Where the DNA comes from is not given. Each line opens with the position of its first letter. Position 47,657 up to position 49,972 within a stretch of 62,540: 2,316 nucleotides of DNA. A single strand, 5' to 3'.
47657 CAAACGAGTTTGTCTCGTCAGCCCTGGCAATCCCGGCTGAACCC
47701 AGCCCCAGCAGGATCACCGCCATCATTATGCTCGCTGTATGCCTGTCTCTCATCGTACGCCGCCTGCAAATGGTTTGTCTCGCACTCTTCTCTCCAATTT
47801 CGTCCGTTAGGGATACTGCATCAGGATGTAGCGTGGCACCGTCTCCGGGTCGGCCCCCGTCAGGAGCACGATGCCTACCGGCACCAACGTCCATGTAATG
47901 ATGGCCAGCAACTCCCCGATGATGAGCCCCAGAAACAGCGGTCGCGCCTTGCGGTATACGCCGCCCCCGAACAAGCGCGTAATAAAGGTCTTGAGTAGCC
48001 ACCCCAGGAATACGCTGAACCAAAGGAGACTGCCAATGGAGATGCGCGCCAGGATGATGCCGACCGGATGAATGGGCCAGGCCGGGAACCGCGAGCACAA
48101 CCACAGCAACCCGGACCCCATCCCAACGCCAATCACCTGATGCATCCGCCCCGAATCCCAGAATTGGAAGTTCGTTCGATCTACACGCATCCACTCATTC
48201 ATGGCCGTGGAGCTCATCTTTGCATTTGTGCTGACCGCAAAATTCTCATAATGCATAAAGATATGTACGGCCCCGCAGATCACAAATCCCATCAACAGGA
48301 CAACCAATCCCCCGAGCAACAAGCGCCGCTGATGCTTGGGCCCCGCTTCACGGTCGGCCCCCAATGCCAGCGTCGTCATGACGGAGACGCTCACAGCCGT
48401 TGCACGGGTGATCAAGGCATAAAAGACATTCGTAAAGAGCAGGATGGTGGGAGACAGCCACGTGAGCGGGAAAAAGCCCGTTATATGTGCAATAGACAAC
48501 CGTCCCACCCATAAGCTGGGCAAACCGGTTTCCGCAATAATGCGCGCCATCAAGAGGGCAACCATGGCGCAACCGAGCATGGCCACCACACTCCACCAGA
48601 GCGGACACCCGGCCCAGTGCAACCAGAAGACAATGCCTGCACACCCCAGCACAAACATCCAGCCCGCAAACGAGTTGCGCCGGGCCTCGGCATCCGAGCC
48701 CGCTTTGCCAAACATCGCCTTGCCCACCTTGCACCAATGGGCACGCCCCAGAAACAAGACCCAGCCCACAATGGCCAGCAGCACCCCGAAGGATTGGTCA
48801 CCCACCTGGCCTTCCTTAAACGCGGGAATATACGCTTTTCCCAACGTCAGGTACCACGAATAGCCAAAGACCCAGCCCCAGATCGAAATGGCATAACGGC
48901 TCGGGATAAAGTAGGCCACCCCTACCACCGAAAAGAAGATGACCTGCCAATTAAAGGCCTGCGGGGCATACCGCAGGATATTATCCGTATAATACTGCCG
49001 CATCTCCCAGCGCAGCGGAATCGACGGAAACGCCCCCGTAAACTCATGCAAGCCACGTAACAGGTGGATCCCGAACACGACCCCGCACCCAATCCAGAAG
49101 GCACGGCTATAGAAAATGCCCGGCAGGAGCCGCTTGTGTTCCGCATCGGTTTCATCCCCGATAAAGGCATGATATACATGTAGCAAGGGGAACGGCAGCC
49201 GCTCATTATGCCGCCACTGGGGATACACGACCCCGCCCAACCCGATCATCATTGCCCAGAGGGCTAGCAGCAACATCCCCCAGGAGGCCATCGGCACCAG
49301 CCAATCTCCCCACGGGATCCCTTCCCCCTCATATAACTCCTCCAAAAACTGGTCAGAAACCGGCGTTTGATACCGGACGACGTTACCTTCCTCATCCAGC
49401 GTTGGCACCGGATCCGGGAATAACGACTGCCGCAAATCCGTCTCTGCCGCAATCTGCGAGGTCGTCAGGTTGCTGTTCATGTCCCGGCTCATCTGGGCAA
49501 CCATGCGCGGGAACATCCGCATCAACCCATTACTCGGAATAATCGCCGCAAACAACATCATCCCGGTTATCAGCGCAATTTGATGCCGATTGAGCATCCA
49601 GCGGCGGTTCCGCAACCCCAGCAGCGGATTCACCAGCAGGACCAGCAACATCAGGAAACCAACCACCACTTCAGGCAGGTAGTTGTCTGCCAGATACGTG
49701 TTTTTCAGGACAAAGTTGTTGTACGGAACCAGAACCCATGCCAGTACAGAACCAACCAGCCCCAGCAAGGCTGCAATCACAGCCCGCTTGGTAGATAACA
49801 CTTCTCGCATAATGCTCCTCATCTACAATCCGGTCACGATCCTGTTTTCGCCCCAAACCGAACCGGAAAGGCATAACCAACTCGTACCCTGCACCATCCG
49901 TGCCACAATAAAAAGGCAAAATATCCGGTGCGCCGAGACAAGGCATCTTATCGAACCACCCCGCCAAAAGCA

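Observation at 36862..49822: Eight-gene, ~13-kb operon built from MacB/FtsX-type ABC parts plus unusual partners, matching no system I can name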

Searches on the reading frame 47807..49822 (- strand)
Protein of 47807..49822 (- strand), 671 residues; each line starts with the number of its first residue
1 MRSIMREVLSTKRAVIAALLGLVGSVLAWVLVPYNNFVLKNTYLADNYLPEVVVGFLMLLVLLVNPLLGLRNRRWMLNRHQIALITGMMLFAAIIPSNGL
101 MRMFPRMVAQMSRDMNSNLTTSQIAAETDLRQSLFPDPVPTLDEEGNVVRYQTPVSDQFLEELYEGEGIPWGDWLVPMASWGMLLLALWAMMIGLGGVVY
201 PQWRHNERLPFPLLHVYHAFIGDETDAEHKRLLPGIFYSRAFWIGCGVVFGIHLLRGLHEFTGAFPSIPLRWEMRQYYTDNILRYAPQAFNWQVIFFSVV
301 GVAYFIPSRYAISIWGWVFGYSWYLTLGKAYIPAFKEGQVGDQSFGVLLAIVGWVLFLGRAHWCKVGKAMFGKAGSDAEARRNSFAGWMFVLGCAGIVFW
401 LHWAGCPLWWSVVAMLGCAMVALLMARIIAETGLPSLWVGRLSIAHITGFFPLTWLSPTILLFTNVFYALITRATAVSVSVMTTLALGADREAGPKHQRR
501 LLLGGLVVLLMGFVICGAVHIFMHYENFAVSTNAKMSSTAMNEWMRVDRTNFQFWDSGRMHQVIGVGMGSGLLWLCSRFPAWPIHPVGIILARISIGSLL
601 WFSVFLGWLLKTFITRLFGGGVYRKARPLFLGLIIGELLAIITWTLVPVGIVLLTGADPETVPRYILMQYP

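Call 4: search_protein_families(library=pfam, proteins=[window:47807-49822:-], max_evalue=0.1)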
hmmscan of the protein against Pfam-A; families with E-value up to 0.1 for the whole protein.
window:47807-49822:- (671 aa): 2 families
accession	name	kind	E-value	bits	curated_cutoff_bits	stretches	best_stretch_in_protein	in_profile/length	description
PF20581.3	DUF6785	-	2.2e-68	231.5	25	1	17-526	4-496/498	Family of unknown function (DUF6785)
PF20580.3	DUF6784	-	5.9e-20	71.8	26.4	1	562-648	4-90/101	Domain of unknown function (DUF6784)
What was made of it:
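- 47807..49822 (-): D: 671-aa polytopic DUF6785 + DUF6784 protein, weakly related to O. It is the variable, sometimes multi-copy component. Pfam DUF6785 scores 231.5 bits and DUF6784 71.8 bits (call 4).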

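Call 5: search_protein_families(library=ncbifam, proteins=[window:47807-49822:-], max_evalue=0.1)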
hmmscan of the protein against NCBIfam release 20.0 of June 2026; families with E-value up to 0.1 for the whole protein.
window:47807-49822:- (671 aa): 0 families

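Call 26: search_solved_structures(query=A3, max_evalue=10, show_alignments=1)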
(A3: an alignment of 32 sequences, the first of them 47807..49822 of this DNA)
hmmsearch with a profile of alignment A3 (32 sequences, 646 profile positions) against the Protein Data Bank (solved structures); distinct sequences matched with E-value up to 10: 2.
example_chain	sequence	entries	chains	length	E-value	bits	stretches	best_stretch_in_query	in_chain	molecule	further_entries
2lx2_A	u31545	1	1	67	0.43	11.9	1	389-434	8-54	Type III antifreeze protein nfeAFP11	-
2lx3_A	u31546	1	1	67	0.76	11.1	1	391-434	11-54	Type III antifreeze protein nfeAFP11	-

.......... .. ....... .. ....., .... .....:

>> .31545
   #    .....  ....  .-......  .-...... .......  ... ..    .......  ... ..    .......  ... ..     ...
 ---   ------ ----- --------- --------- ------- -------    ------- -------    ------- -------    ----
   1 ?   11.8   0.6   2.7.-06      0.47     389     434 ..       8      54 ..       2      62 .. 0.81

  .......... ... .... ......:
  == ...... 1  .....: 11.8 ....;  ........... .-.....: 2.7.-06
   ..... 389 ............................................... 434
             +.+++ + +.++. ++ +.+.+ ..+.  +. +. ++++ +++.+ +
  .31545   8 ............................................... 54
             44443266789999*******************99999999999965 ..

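Call 55: find_homologous_proteins(query=window:47807-49822:-, max_evalue=0.001)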
Query window:47807-49822:- (671 aa): 113 proteins with E <= 0.001 among 8000 candidates.
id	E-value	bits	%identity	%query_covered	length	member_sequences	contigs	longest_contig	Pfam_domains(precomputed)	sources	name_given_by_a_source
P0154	0.0e+0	1502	98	99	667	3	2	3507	PF20580.4,PF20581.4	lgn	-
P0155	0.0e+0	1103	70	99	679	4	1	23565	PF20580.4,PF20581.4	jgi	-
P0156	0.0e+0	1073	68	99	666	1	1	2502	PF20580.4,PF20581.4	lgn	-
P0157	0.0e+0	1067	68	99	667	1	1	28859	PF20580.4,PF20581.4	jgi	jgi:hypothetical protein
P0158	0.0e+0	1053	66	100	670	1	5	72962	PF20580.4,PF20581.4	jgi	-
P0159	0.0e+0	1041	67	98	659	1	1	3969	PF20580.4,PF20581.4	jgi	-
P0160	0.0e+0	1040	67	100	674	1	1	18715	PF20580.4,PF20581.4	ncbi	-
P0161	0.0e+0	1039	67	99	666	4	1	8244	PF20580.4,PF20581.4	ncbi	-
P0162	0.0e+0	1037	68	99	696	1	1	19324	PF20580.4,PF20581.4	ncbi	-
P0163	0.0e+0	1024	66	99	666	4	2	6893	PF20580.4,PF20581.4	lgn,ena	-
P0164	0.0e+0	1024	65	99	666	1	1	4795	PF20580.4,PF20581.4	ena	-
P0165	0.0e+0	1015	63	100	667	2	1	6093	PF20580.4,PF20581.4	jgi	-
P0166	0.0e+0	1014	65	99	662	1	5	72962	PF20580.4,PF20581.4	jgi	-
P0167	5.6e-298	1008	66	99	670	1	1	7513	PF20580.4,PF20581.4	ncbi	-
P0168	4.1e-297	1006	64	99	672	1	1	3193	PF20580.4,PF20581.4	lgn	-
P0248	1.8e-65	240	30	92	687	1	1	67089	PF20580.4,PF20581.4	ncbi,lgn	-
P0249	2.4e-65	239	30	95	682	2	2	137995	PF20580.4,PF20581.4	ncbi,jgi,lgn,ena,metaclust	metaclust:\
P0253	1.3e-59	220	30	92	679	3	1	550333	PF20580.4,PF20581.4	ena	-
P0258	9.9e-53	198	28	95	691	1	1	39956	PF20580.4,PF20581.4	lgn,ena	-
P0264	1.2e-23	102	25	93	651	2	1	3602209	PF20580.4,PF20581.4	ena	-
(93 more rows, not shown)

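Call 56: find_encoding_contigs(protein=P0264, flank=10000, max_places=1)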
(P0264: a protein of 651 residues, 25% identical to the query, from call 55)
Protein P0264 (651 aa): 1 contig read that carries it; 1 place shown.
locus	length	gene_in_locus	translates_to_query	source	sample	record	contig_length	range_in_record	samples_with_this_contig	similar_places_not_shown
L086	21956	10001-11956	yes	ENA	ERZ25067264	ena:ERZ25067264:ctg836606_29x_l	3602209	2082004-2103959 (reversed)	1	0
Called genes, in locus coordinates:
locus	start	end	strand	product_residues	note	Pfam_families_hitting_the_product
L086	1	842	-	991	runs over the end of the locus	-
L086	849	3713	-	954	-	-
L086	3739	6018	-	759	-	PF13585:CHU_C (weak), PF13860:FlgD_ig (weak)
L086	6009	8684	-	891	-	-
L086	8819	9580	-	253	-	PF01610:DDE_Tnp_ISL3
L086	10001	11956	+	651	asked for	PF20581:DUF6785, PF20580:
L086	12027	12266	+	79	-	-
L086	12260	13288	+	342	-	PF02746:MR_MLE_N, PF13378:MR_MLE_C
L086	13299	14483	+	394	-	PF13378:MR_MLE_C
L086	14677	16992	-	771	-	PF00703:Glyco_hydro_2 (weak), PF02836:Glyco_hydro_2_C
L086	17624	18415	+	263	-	PF00106:adh_short, PF08659:KR, PF13561:adh_short_C2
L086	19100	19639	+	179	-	PF01609:DDE_Tnp_1, PF13612:DDE_Tnp_1_3 (weak), PF13586:DDE_Tnp_1_2 (weak)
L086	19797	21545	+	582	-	PF00144:Beta-lactamase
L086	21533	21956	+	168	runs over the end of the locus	PF00144:Beta-lactamase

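Call 57: find_encoding_contigs(protein=P0253, flank=10000, max_places=1)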
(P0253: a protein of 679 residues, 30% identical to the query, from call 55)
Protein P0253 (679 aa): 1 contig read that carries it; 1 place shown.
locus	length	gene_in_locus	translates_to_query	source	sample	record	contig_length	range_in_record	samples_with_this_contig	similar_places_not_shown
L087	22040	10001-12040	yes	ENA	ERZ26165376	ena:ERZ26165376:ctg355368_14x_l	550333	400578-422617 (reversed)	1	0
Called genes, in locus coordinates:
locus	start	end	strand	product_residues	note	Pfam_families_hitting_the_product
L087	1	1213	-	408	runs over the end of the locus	PF00465:Fe-ADH, PF13685:Fe-ADH_2 (faint), PF25137:ADH_Fe_C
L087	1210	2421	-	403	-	PF01408:GFO_IDH_MocA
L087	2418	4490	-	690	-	-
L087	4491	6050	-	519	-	-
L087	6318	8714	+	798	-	PF02837:Glyco_hydro_2_N, PF13364:BetaGal_ABD2 (weak), PF22666:Glyco_hydro_2_N2 (weak), PF00703:Glyco_hydro_2, PF02836:Glyco_hydro_2_C, PF16355:DUF4982, PF18565:Glyco_hydro2_C5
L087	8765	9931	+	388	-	PF22177:PBP1_XylR (weak), PF13377:Peripla_BP_3, PF12833:HTH_18, PF00165:HTH_AraC (weak)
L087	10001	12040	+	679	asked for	PF20581:DUF6785, PF20580:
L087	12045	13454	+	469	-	PF12708:Pect-lyase_RHGA_epim (weak), PF05048:NosD (faint), PF00295:Glyco_hydro_28, PF13229:Beta_helix (faint)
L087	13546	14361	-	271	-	PF01026:TatD_DNase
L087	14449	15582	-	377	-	-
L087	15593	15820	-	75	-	-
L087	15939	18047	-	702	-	PF06452:CBM9_1 (weak)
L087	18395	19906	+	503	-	PF03446:NAD_binding_2, PF00393:6PGD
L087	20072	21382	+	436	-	PF00370:FGGY_N, PF02782:FGGY_C (faint)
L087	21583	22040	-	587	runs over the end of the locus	-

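Call 58: find_encoding_contigs(protein=P0249, flank=10000, max_places=1)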
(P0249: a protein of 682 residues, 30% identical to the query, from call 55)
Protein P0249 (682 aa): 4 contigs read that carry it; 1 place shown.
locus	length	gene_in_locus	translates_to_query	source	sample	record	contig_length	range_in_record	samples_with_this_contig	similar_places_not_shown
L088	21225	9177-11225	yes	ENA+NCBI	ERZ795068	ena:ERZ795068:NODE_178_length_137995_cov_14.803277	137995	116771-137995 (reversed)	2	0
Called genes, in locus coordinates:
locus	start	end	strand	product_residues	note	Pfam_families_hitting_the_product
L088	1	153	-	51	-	?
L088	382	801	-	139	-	PF01219:DAGK_prokar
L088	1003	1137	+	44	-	-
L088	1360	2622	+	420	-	PF13231:PMT_2 (weak)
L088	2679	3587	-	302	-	PF13483:Lactamase_B_3, PF00753:Lactamase_B (faint), PF12706:Lactamase_B_2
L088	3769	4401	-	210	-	PF03372:Exo_endo_phos (weak)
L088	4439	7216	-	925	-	PF10101:DUF2339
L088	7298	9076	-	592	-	PF02837:Glyco_hydro_2_N, PF22666:Glyco_hydro_2_N2, PF00703:Glyco_hydro_2 (faint), PF02836:Glyco_hydro_2_C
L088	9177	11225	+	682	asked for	PF20581:DUF6785, PF20580:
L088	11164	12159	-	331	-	PF00149:Metallophos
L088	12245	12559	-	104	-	PF13424:TPR_12 (faint), PF13428:TPR_14 (faint), PF14559:TPR_19 (faint), PF13431:TPR_17 (faint), PF13414:TPR_11 (faint), PF00515:TPR_1 (faint), PF07719:TPR_2 (faint), PF13432:TPR_16 (weak), +1 more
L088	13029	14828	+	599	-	PF17210:SdrD_B (weak), PF13620:CarboxypepD_reg (faint), PF01839:FG-GAP (faint), PF17210:SdrD_B, PF13517:FG-GAP_3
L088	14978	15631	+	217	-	PF01081:Aldolase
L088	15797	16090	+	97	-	-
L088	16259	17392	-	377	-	-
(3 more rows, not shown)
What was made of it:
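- Three of five stand-alone D homologues lie beside GH2, GH28 or sugar-acid dehydratase genes (calls 56-58). Stand-alone D homologues lie in XylR/AraC - D - GH28, GH2 and MR_MLE contexts (calls 56-58).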

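Call 64: find_encoding_contigs(protein=P0258, flank=8000, max_places=1)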
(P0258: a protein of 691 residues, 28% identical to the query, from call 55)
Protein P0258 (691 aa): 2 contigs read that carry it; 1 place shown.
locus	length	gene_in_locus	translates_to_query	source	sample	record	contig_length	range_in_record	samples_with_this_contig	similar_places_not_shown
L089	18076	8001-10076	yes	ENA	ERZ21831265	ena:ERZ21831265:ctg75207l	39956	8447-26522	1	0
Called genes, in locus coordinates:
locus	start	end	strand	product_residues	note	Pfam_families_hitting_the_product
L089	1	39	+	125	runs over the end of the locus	PF02261:Asp_decarbox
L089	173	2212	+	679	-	-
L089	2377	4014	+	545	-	PF12951:PATR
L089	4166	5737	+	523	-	PF02366:PMT (faint), PF13231:PMT_2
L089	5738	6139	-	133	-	-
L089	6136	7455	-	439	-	PF02310:B12-binding, PF04055:Radical_SAM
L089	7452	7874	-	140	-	-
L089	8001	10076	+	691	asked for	PF20581:DUF6785, PF20580:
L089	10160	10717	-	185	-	PF10936:DUF2617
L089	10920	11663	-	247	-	PF02517:Rce1-like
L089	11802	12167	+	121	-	PF02617:ClpS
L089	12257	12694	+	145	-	-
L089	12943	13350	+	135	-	-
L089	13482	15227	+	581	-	PF13620:CarboxypepD_reg (faint), PF00331:Glyco_hydro_10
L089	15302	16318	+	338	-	PF13379:NMT1_2, PF12974:Phosphonate-bd, PF09084:NMT1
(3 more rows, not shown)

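Call 65: find_encoding_contigs(protein=P0248, flank=8000, max_places=1)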
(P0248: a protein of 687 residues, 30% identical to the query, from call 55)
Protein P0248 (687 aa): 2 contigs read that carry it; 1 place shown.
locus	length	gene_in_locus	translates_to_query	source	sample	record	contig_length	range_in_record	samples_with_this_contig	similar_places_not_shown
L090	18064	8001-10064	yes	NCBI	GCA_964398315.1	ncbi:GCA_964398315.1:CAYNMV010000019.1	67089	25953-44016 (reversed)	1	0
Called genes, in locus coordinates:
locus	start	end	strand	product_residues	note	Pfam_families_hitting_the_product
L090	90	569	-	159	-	PF02381:MraZ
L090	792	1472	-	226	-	-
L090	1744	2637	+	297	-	-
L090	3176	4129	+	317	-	PF18780:HNH_repeat (faint)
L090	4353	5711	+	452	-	PF00950:ABC-3, PF01032:FecCD, PF02742:Fe_dep_repr_C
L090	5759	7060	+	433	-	PF00950:ABC-3, PF02742:Fe_dep_repr_C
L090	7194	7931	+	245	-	PF02517:Rce1-like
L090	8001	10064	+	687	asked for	PF20581:DUF6785, PF20580:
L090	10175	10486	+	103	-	-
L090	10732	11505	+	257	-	-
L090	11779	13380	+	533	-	PF00111:Fer2 (weak), PF13510:Fer2_4, PF10588:NADH-G_4Fe-4S_3, PF22117:Fer4_Nqo3, PF22151:Fer4_NDSU1, PF00384:Molybdopterin (weak)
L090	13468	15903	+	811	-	PF01789:PsbP (faint), PF18933:PsbP_2 (faint)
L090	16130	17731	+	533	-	PF00146:NADHdh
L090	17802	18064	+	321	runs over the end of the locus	PF04909:Amidohydro_2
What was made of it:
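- Rce1-like CPBP proteases lie next to two stand-alone D homologues (calls 64, 65). D homologues do occur alone (calls 56-58, 64, 65).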

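Call 71: search_protein_families(library=padloc, proteins=[window:47807-49822:-], max_evalue=0.001)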
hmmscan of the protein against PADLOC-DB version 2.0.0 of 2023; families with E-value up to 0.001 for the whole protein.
window:47807-49822:- (671 aa): 0 families
